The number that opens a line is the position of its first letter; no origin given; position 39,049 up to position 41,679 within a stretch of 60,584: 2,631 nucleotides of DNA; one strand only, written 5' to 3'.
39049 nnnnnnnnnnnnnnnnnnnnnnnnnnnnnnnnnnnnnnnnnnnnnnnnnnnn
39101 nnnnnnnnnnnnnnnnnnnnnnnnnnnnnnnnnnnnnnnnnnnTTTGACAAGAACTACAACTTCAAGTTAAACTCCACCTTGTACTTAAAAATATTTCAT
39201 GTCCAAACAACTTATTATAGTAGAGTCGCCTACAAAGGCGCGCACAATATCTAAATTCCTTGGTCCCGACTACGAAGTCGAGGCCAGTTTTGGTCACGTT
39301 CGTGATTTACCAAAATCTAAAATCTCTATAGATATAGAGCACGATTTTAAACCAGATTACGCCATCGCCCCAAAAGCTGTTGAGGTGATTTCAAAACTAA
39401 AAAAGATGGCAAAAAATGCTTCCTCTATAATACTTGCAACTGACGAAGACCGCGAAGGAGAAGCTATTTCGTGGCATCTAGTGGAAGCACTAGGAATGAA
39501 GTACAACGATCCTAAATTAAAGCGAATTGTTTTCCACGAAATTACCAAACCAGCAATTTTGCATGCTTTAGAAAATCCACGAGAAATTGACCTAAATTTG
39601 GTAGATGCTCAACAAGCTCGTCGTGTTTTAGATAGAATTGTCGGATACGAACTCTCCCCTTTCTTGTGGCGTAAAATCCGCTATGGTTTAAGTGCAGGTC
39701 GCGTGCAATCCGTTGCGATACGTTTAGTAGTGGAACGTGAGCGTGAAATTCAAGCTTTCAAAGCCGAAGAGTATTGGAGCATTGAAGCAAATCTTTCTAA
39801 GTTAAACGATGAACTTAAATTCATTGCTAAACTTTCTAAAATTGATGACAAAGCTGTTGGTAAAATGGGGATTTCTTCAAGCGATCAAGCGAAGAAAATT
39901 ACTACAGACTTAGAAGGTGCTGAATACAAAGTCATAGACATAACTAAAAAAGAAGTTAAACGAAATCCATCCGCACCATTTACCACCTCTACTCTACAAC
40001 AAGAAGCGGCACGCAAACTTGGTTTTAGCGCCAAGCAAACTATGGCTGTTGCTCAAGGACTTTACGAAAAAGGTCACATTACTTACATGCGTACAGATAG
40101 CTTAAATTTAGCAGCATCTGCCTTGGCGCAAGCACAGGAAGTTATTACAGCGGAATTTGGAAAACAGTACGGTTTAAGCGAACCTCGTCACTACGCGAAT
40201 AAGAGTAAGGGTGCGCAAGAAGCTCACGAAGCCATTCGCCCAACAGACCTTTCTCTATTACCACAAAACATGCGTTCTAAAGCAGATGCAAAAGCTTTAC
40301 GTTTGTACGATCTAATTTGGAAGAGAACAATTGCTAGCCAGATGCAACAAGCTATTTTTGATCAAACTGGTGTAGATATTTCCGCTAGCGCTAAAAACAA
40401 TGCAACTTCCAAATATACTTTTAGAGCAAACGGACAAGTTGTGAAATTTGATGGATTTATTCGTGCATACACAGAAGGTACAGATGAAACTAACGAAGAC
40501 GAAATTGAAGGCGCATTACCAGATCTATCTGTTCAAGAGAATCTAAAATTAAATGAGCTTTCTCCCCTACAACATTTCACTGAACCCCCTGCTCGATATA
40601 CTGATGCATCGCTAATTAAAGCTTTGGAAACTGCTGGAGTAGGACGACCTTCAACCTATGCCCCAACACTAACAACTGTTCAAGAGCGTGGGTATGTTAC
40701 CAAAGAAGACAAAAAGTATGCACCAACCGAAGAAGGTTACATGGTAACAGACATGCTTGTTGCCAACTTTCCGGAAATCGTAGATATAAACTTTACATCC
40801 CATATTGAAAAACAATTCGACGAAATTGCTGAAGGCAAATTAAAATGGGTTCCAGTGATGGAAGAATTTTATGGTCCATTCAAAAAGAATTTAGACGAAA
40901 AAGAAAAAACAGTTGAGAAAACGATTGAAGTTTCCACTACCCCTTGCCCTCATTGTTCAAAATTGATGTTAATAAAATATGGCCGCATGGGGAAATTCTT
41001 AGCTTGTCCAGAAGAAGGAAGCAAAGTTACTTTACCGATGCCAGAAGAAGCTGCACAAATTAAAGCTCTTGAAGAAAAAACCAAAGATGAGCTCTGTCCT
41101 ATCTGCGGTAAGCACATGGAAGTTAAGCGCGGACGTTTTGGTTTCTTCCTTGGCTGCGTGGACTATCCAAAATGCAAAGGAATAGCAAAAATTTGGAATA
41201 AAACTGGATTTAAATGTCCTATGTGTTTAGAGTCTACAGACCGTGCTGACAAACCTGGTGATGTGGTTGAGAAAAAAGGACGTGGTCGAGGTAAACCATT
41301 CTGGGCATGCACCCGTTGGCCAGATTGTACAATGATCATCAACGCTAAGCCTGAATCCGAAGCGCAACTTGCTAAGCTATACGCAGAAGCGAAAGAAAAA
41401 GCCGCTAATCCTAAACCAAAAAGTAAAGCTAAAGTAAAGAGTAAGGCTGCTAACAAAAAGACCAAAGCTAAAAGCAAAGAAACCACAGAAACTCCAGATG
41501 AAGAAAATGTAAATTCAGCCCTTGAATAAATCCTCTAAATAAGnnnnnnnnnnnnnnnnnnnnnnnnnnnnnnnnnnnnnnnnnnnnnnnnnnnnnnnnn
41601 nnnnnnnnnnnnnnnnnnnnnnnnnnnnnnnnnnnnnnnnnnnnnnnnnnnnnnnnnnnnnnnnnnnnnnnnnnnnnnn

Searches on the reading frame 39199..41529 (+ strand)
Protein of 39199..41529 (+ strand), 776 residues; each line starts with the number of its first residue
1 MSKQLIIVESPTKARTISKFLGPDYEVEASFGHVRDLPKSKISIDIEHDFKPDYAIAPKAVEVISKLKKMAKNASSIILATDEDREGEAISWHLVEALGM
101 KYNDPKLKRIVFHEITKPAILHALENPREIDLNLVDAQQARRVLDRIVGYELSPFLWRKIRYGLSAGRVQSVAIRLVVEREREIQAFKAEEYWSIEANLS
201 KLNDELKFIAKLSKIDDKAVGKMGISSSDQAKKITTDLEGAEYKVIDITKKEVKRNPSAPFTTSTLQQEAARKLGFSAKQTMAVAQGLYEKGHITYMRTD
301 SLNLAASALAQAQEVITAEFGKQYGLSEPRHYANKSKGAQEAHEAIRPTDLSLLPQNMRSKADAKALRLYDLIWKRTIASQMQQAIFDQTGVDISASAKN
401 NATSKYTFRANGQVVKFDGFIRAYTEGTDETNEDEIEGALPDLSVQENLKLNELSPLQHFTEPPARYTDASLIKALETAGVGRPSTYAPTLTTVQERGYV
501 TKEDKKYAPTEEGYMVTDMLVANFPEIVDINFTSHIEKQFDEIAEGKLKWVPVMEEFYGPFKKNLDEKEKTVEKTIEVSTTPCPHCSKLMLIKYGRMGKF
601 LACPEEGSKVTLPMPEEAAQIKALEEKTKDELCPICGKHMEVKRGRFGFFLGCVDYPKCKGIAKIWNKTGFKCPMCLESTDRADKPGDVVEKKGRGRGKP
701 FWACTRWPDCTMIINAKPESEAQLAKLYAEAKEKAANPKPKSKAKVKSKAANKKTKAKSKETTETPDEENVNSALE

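Call 55: search_protein_families(library=pfam, max_evalue=0.00001, proteins=[window:39199-41529:+])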
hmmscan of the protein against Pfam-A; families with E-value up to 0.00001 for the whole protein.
window:39199-41529:+ (776 aa): 3 families
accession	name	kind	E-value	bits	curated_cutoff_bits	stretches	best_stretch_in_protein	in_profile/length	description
PF01131.25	Topoisom_bac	-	1.5e-123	413.3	35.1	1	130-554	2-410/411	DNA topoisomerase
PF01751.28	Toprim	-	2.2e-21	76.3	23.1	1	4-115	1-96/96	Toprim domain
PF01396.24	Zn_ribbon_Top1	-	1.1e-20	73.5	32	1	631-664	2-35/39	Topoisomerase DNA binding C4 zinc finger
